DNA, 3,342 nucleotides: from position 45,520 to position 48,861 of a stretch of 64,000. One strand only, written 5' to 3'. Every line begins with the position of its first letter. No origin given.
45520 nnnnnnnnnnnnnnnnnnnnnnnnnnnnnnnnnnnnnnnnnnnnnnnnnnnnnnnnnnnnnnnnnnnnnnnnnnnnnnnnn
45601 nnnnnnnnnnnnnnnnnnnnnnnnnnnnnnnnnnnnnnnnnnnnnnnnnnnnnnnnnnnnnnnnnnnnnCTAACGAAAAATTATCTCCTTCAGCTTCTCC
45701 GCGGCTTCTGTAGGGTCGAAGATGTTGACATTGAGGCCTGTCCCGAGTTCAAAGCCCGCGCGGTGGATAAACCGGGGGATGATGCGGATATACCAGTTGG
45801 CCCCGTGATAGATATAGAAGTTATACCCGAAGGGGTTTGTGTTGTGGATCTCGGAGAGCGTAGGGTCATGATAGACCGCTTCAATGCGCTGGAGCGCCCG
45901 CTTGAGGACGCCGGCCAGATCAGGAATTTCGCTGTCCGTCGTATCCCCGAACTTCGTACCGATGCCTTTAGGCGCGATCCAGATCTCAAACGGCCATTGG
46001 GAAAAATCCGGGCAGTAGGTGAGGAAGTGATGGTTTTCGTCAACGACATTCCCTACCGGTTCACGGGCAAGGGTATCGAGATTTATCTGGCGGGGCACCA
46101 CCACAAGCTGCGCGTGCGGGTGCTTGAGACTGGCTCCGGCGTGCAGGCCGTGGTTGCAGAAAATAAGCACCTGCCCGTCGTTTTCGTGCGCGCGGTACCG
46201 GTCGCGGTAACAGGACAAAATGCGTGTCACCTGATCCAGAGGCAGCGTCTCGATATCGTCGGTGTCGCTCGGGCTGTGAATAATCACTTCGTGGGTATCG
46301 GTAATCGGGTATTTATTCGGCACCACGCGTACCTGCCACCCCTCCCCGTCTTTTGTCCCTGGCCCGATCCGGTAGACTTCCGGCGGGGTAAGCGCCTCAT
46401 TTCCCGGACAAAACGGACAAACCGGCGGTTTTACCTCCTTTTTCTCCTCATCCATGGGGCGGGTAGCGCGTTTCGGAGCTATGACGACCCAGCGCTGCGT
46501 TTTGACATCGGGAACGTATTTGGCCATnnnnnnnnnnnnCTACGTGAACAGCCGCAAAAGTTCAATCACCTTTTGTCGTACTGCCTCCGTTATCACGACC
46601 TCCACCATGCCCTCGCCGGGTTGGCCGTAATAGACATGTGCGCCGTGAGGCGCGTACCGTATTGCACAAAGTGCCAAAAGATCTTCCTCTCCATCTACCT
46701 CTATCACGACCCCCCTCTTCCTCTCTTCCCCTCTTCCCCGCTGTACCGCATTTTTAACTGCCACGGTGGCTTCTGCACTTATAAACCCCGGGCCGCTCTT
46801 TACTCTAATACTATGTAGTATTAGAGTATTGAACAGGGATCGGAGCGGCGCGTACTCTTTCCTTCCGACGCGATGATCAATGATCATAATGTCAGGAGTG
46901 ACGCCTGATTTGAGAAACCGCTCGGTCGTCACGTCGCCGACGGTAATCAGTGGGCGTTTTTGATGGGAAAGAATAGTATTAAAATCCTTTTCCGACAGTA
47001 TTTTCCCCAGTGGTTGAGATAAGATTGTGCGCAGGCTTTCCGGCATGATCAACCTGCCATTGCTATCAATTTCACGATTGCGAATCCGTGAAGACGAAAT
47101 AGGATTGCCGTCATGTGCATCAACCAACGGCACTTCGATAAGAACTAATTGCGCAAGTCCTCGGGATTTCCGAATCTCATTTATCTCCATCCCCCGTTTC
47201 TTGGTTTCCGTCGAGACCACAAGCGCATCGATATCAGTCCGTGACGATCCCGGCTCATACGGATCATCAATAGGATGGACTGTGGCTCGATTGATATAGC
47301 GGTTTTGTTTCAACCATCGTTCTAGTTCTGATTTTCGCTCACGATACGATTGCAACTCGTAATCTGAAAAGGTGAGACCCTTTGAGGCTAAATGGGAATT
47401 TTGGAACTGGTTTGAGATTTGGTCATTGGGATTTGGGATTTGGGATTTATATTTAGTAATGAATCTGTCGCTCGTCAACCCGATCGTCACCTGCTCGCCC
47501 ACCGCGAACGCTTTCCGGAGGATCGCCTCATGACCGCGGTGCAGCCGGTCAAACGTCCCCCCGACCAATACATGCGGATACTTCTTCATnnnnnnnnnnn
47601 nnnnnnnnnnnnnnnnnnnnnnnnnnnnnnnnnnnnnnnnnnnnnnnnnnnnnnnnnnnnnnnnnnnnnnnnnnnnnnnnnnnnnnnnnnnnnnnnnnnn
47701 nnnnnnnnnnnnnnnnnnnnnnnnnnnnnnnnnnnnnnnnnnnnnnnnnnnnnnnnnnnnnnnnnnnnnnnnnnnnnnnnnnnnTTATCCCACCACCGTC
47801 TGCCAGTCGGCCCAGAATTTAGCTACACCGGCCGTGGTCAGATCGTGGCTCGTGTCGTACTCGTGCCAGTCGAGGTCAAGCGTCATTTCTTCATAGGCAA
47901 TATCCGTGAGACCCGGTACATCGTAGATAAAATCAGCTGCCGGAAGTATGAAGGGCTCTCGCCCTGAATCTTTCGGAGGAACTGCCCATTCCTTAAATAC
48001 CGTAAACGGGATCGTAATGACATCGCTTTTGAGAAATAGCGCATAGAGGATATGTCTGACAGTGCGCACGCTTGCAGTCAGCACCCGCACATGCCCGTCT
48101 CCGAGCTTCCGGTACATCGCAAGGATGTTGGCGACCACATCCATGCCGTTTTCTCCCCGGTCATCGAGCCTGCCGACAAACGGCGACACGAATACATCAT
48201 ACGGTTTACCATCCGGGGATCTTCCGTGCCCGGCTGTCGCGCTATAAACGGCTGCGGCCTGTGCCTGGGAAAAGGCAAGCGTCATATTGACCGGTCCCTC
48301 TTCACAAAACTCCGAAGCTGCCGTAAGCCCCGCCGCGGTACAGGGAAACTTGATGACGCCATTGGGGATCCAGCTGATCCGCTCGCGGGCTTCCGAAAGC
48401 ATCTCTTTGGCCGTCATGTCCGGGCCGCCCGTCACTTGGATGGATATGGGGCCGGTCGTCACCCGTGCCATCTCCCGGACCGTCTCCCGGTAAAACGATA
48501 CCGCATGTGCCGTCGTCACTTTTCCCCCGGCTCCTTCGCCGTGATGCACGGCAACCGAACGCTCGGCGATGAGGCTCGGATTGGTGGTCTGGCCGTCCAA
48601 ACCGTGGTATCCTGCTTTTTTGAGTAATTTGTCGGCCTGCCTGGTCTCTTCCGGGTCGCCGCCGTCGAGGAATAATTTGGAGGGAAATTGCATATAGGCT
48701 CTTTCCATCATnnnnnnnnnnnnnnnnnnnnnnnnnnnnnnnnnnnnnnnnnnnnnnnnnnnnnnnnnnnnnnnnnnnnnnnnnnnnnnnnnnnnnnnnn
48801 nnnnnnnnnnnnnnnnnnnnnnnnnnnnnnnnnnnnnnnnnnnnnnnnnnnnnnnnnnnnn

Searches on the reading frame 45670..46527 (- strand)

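Call 22: search_protein_families(library=ncbifam, proteins=[window:45670-46527:-], max_evalue=0.00001)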
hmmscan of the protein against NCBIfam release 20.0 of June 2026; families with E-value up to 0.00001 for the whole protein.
window:45670-46527:- (285 aa): 2 families
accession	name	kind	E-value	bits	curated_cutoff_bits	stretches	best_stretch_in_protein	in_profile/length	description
NF008724.0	PRK11720.1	equivalog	4.5e-16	58.9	448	0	160-220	211-271/348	UDP-glucose--hexose-1-phosphate uridylyltransferase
TIGR00209.1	galT_1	equivalog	5.6e-13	48.6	102.1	0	160-219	212-271/349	galactose-1-phosphate uridylyltransferase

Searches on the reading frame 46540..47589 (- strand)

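Call 22: search_protein_families(library=ncbifam, proteins=[window:46540-47589:-], max_evalue=0.00001)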
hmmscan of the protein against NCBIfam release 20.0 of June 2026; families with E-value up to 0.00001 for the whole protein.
window:46540-47589:- (349 aa): 10 families
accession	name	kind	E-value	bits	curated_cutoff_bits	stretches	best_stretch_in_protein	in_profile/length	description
NF001985.0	PRK00777.1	subfamily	9.4e-47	159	104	2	76-182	49-154/157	pantetheine-phosphate adenylyltransferase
NF002250.0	PRK01170.1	subfamily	4.3e-37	128.3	489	2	77-183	46-149/322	bifunctional pantetheine-phosphate adenylyltransferase/NTP phosphatase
NF041125.1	deph_CoA_kin_Thcocales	equivalog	3.1e-29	101.7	300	1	182-346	5-167/176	GTP-dependent dephospho-CoA kinase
NF002248.0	PRK01160.1-3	equivalog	3.6e-28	98.4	300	1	182-346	9-171/180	hypothetical protein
NF041124.1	CoaD_Thcocales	equivalog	8.7e-27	93.9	290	2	1-46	1-46/156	phosphopantetheine adenylyltransferase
NF002246.0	PRK01160.1-1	equivalog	4.3e-26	91.5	324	1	182-346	7-169/178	hypothetical protein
NF002249.0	PRK01160.1-4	equivalog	3.3e-13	49.7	270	1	176-345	5-160/166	hypothetical protein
NF002247.0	PRK01160.1-2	equivalog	4.7e-11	43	339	1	207-346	33-159/165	hypothetical protein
TIGR00125.1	cyt_tran_rel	domain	1.7e-10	40.9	27.7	1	7-55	2-50/65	adenylyltransferase/cytidyltransferase family protein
TIGR02199.1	rfaE_dom_II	equivalog_domain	3e-06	27.1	181.5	1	6-50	13-57/144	D-glycero-beta-D-manno-heptose 1-phosphate adenylyltransferase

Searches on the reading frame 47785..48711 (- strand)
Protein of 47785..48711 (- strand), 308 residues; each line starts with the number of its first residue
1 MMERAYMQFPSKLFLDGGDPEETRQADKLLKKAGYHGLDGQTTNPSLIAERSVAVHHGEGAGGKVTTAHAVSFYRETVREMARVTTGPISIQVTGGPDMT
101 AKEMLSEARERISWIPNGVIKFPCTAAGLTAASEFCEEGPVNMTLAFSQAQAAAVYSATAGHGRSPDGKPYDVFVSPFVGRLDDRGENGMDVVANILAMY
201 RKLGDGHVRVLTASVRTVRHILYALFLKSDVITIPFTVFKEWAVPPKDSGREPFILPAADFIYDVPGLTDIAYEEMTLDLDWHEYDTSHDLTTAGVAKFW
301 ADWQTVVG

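Call 22: search_protein_families(library=ncbifam, proteins=[window:47785-48711:-], max_evalue=0.00001)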
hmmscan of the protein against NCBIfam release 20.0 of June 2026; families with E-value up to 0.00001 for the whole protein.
window:47785-48711:- (308 aa): 6 families
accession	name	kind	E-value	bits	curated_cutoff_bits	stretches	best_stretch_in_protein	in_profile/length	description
TIGR00875.1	fsa_talC_mipB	equivalog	8.5e-30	103.8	245.95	1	12-252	2-203/213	fructose-6-phosphate aldolase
NF009296.0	PRK12653.1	subfamily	1e-17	64.7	306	1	37-240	21-192/220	fructose-6-phosphate aldolase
NF002881.0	PRK03343.1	subfamily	2.6e-08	33.3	367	1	71-184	90-210/370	transaldolase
TIGR02134.1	transald_staph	equivalog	4.5e-08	33.1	281.95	1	12-242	7-206/236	transaldolase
TIGR00874.1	talAB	equivalog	4.4e-07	29.5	396.2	1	119-241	128-249/317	transaldolase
NF003026.0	PRK03903.1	equivalog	5.5e-07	29.1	344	1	86-188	91-195/323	transaldolase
